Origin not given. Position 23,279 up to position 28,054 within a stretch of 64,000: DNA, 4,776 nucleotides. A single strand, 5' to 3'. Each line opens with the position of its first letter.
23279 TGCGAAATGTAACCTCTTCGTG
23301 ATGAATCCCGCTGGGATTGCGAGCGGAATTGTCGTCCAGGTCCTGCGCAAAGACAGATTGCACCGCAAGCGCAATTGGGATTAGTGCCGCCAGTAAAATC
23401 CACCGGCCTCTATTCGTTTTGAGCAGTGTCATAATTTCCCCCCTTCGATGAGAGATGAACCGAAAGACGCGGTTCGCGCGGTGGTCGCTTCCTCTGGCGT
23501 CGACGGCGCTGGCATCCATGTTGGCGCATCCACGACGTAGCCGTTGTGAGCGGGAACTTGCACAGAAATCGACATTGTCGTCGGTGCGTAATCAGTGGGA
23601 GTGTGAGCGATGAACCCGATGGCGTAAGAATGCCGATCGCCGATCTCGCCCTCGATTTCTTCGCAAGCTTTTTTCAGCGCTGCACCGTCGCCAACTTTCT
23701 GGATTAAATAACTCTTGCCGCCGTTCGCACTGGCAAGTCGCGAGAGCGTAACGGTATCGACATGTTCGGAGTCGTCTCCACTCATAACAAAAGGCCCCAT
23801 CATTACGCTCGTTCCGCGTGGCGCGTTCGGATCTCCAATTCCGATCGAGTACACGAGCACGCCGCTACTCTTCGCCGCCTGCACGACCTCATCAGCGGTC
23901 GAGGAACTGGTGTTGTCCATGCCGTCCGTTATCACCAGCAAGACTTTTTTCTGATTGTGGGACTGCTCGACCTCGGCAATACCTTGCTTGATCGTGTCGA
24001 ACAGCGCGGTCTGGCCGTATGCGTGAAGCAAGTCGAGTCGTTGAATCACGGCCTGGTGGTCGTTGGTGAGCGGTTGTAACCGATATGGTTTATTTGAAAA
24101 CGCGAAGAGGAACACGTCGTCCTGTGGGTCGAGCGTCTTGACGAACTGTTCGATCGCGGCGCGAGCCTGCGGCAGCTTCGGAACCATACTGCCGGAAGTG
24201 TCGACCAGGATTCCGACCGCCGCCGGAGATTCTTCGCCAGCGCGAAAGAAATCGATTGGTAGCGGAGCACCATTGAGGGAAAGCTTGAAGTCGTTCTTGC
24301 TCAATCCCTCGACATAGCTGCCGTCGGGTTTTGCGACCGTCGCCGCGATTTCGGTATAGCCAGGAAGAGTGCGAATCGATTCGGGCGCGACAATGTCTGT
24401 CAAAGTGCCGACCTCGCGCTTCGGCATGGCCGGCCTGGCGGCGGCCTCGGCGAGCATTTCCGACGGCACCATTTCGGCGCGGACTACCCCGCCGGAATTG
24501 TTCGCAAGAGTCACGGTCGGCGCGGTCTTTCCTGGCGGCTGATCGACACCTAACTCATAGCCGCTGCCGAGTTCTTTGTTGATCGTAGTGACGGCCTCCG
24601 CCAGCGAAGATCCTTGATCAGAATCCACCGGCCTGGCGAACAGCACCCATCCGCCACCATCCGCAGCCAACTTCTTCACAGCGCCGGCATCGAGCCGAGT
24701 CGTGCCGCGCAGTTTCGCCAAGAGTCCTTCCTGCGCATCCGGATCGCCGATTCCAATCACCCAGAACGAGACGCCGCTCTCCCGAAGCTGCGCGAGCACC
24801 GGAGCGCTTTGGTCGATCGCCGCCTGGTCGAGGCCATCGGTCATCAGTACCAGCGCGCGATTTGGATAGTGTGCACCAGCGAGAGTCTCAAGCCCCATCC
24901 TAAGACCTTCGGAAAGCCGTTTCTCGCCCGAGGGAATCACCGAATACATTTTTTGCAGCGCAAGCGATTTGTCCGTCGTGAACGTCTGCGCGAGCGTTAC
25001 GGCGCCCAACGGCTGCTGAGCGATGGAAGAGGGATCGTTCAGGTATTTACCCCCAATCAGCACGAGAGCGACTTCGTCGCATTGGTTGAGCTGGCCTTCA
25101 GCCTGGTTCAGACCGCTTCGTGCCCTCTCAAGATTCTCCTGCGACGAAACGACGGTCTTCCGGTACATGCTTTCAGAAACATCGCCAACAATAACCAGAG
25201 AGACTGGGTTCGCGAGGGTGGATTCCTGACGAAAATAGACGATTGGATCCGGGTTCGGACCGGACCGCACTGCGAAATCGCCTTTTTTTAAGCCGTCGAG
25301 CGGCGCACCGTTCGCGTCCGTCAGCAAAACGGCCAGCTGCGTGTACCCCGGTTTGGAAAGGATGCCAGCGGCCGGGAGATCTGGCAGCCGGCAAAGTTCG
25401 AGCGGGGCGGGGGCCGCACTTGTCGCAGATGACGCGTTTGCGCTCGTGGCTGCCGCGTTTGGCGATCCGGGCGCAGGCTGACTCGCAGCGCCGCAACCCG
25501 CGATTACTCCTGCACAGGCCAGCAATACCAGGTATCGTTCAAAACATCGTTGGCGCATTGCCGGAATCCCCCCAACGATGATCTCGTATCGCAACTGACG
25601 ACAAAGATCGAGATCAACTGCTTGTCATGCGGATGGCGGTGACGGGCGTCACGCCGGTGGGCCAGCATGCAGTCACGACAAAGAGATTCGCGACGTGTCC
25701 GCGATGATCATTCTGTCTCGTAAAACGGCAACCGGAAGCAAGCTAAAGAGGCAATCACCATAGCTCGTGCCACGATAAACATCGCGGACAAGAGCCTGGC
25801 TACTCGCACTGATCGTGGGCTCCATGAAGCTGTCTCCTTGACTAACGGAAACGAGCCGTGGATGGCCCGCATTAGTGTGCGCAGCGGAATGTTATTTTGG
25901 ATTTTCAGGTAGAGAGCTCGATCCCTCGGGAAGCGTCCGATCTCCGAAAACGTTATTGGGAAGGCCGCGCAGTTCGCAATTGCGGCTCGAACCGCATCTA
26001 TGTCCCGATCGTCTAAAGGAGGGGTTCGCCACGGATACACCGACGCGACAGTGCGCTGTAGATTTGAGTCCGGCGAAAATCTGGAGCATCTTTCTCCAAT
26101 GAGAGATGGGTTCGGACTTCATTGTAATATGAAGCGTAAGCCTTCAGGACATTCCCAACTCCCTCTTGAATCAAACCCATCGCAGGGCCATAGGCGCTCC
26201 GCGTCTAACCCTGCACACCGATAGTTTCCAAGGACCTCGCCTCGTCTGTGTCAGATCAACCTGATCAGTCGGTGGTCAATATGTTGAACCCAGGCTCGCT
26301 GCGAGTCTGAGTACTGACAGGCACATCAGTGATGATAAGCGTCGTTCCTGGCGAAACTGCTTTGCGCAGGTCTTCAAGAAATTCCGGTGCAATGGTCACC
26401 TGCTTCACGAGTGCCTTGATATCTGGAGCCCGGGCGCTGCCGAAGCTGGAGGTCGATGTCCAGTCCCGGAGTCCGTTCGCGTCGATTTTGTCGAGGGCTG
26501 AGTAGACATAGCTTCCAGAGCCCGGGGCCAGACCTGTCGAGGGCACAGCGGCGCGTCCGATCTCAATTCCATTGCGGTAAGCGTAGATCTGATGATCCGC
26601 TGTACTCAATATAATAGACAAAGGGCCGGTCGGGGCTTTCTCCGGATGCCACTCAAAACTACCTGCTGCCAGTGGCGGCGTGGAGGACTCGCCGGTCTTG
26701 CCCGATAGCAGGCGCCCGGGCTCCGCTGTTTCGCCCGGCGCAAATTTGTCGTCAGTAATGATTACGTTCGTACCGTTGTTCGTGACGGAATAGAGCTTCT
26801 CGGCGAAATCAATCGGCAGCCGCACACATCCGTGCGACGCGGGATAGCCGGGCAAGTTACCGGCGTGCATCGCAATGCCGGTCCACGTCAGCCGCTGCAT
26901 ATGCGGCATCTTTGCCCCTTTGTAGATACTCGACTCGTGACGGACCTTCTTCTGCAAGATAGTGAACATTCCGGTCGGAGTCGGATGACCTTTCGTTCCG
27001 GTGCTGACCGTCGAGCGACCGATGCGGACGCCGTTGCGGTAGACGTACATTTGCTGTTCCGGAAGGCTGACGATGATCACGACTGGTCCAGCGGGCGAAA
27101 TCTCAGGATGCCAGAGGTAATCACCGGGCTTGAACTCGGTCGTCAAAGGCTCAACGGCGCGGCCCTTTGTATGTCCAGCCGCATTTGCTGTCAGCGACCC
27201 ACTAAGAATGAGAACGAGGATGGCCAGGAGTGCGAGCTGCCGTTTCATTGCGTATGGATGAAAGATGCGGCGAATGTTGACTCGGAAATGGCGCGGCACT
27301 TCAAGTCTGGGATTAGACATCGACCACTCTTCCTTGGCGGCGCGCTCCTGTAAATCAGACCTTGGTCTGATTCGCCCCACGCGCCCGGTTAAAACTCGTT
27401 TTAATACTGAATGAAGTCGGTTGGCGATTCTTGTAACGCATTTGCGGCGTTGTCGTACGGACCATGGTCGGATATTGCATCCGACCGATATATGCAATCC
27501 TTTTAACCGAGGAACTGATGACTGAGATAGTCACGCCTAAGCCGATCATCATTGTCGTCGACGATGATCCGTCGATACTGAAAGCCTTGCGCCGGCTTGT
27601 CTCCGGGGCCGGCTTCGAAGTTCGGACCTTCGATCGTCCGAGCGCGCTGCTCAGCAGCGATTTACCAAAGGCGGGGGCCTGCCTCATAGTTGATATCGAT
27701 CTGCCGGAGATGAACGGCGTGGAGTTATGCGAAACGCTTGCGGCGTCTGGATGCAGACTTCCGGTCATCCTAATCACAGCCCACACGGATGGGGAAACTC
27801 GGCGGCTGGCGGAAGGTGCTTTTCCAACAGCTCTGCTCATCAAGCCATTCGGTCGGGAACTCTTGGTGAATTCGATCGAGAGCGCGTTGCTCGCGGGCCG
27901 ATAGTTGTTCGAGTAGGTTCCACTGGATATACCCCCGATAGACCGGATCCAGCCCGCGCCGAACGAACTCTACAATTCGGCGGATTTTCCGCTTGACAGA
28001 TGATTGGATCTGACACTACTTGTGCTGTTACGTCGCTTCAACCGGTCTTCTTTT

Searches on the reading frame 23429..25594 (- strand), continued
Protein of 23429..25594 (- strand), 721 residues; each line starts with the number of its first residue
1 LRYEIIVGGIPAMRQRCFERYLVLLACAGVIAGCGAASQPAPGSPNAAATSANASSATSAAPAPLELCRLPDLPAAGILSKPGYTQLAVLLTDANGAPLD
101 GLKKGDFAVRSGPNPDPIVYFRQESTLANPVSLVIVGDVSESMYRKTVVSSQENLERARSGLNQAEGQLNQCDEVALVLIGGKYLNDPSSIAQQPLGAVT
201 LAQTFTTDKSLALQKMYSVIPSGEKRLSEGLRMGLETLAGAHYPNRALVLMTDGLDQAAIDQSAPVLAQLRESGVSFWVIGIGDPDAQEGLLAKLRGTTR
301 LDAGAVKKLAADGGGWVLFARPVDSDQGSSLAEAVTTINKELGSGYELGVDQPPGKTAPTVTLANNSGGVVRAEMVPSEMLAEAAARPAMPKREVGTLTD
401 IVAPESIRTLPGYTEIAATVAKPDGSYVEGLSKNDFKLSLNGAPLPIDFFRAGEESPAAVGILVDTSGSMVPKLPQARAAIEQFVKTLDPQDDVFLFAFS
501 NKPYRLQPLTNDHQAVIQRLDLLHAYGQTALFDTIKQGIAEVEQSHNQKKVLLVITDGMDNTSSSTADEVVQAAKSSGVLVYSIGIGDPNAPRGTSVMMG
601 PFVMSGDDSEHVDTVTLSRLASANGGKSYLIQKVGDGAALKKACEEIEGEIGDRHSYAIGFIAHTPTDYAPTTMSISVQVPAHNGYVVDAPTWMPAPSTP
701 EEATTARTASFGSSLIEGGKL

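Call 20: find_encoding_contigs(protein=P0023, flank=8000, max_places=2)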
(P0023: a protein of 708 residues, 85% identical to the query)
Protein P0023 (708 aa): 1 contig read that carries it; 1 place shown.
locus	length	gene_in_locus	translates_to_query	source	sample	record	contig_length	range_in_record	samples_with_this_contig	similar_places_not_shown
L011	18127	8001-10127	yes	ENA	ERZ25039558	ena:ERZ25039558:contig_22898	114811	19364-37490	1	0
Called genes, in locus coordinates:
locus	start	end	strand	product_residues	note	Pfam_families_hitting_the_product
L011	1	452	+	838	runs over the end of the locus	PF11897:DUF3417, PF00343:Phosphorylase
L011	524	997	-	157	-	PF00571:CBS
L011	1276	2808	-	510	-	PF00158:Sigma54_activat, PF14532:Sigma54_activ_2, PF07728:AAA_5, PF25601:AAA_lid_14, PF02954:HTH_8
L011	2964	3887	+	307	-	PF01814:Hemerythrin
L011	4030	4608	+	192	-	PF00691:OmpA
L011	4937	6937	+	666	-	PF02985:HEAT (faint), PF13513:HEAT_EZ (faint), PF13646:HEAT_2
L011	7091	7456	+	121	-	-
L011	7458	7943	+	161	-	-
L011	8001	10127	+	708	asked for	PF00092:VWA (weak), PF05762:VWA_CoxE (weak), PF00092:VWA, PF13519:VWA_2, PF13768:VWA_3 (weak)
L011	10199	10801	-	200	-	PF00027:cNMP_binding, PF13545:HTH_Crp_2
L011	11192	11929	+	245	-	PF13545:HTH_Crp_2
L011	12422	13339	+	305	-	PF01738:DLH (weak), PF20434:BD-FAE (faint), PF07859:Abhydrolase_3 (faint)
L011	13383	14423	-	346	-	PF00296:Bac_luciferase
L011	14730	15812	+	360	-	PF21320:WHD_Rv2258c, PF13489:Methyltransf_23, PF05175:MTS (weak), PF00891:Methyltransf_2 (weak), PF13649:Methyltransf_25, PF13847:Methyltransf_31, PF08241:Methyltransf_11, PF08242:Methyltransf_12, +2 more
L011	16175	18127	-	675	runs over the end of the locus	PF12371:TMEM131_like_N (faint), PF14874:PapD-like (faint), PF15780:ASH, PF22073:Cep192_D4, PF22544:HYDIN_VesB_CFA65-like_Ig (weak), PF24507:Ig_CFAP65_4th (faint), PF24771:Ig_CFAP74_1st (faint), PF24798:Ig-CFAP74_4th (faint), +2 more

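Call 21: find_encoding_contigs(protein=P0046, flank=8000, max_places=2)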
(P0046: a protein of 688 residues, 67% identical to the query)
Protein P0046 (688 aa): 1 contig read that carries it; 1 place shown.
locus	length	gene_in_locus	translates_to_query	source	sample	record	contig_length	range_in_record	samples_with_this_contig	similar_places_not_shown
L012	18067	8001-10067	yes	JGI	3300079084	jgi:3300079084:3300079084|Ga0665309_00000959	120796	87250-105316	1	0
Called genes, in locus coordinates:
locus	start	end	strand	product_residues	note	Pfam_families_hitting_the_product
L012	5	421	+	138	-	PF04972:BON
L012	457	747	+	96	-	PF04972:BON (weak)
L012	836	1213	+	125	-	-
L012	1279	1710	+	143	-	PF04972:BON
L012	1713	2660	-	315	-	PF00296:Bac_luciferase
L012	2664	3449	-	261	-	PF00106:adh_short, PF08659:KR (weak), PF23441:SDR, PF13561:adh_short_C2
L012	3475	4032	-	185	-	PF02627:CMD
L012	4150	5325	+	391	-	PF00070:Pyr_redox (faint), PF00890:FAD_binding_2, PF01266:DAO, PF03486:HI0933_like, PF07992:Pyr_redox_2 (weak), PF12831:FAD_oxidored, PF13450:NAD_binding_8 (weak), PF22780:HI0933_like_1st, +3 more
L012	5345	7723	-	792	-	PF02515:CoA_transf_3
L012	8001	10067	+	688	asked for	PF05762:VWA_CoxE (faint), PF00092:VWA, PF13519:VWA_2, PF13768:VWA_3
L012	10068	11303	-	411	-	PF00067:p450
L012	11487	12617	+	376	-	PF03060:NMO, PF01070:FMN_dh (weak)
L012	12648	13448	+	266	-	PF00378:ECH_1, PF16113:ECH_2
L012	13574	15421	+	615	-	PF07690:MFS_1, PF13347:MFS_2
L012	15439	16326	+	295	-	PF05721:PhyH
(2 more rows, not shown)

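Call 47: search_solved_structures(query=window:23429-25558:-, max_evalue=0.001, show_alignments=2)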
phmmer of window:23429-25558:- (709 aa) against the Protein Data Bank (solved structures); distinct sequences matched with E-value up to 0.001: 2.
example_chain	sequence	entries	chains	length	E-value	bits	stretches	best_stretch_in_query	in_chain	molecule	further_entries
4rck_A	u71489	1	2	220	2.1e-06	29.8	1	453-626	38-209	Hypothetical membrane spanning protein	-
8s05_A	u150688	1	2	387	0.00011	24.2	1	450-580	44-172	Conserved protein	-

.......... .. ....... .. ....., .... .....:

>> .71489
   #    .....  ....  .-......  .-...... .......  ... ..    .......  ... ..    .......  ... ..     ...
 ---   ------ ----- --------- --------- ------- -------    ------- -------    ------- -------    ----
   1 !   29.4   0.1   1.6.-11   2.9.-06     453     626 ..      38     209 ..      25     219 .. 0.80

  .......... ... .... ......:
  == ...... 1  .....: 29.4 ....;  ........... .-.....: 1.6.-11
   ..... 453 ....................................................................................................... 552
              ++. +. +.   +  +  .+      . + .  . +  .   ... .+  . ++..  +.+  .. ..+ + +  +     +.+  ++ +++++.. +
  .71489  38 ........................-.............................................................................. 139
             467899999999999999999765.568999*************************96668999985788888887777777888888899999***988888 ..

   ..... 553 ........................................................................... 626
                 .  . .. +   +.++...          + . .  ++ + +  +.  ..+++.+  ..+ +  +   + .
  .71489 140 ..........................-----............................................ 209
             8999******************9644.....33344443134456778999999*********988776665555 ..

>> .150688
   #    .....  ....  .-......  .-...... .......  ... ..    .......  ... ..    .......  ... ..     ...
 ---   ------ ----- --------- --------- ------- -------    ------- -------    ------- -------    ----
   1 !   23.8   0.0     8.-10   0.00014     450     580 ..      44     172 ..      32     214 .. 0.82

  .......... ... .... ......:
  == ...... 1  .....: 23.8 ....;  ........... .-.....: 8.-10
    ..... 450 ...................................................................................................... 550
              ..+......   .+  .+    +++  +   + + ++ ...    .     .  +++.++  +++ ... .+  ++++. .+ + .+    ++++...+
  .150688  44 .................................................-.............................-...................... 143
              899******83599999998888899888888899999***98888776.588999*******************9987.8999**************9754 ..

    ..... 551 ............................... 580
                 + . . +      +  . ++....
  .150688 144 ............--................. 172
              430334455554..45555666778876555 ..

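Call 60: search_protein_families(library=padloc, proteins=[window:23429-25558:-], max_evalue=0.01)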
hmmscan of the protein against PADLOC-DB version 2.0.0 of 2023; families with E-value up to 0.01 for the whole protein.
window:23429-25558:- (709 aa): 0 families

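Call 68: predict_structure(alignment_id=A4)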
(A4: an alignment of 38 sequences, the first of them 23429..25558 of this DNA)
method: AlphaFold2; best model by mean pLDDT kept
length: 709 residues; sequences in the alignment: 38
mean_pLDDT: 75.5   pTM: 0.60
mean pLDDT of the five models: 75.5, 73.4, 72.4, 71.0, 68.4
residues with pLDDT >= 90: 124; 70-90: 407; 50-70: 78; < 50: 100
segments of 3 or more residues with pLDDT < 50: 1-50, 175-180, 385-388, 583-596, 688-709
pLDDT, mean of each block of 10 residues (from residue 1): 40 33 27 27 28 73 77 86 74 88 87 78 92 82 77 80 92 56 83 86 84 91 93 92 89 91 90 72 70 92 91 90 87 85 76 75 84 72 49 75 78 75 87 84 79 84 89 87 88 84 83 75 90 81 84 85 81 82 45 53 83 82 80 82 76 64 81 77 57 34 30
secondary structure, 60 per line:
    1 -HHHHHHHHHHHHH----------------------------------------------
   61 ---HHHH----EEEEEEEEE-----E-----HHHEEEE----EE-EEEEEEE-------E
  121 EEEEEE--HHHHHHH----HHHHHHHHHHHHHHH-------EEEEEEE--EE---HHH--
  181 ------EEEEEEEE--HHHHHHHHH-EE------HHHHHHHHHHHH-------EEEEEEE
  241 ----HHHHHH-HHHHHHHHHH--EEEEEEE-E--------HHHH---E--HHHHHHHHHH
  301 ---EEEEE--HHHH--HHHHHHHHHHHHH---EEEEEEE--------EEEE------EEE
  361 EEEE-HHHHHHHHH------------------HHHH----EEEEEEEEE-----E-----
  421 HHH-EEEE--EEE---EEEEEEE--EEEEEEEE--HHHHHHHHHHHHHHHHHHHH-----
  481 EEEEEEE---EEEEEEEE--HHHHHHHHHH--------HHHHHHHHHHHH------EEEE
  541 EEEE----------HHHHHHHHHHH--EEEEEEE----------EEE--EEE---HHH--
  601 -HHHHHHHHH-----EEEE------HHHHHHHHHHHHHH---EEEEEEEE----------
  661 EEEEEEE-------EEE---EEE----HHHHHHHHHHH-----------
elements in order (helices of 4 or more, strands of 3 or more residues): H2-14 H64-67 E72-80 E95-98 E106-112 E120-126 H129-135 H140-154 E162-168 E187-194 H197-205 H215-226 E234-240 H245-250 H252-261 E264-270 H281-284 H291-300 E304-308 H311-314 H317-329 E333-339 E348-351 E358-364 H366-374 H393-396 E401-409 E425-428 E431-433 E437-443 E446-453 H456-475 E481-487 E491-498 H501-510 H519-530 E537-544 H555-565 E568-574 E585-587 E590-592 H602-610 E616-619 H626-639 E643-650 E661-667 E675-677 E681-683 H688-698

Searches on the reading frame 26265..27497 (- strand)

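Call 46: search_protein_families(library=pfam, proteins=[window:26265-27497:-], max_evalue=0.001)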
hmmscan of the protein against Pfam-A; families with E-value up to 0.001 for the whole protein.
window:26265-27497:- (410 aa): 1 family
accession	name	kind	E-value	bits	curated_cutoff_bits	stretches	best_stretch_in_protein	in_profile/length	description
PF03734.19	YkuD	-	7.3e-25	88.7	23.4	1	139-247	2-146/146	L,D-transpeptidase catalytic domain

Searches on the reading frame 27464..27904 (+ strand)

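Call 46: search_protein_families(library=pfam, proteins=[window:27464-27904:+], max_evalue=0.001)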
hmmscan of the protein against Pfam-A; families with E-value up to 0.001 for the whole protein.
window:27464-27904:+ (146 aa): 1 family
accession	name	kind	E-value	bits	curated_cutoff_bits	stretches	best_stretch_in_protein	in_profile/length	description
PF00072.30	Response_reg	-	8.3e-19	68.2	30.2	1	29-138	1-110/111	Response regulator receiver domain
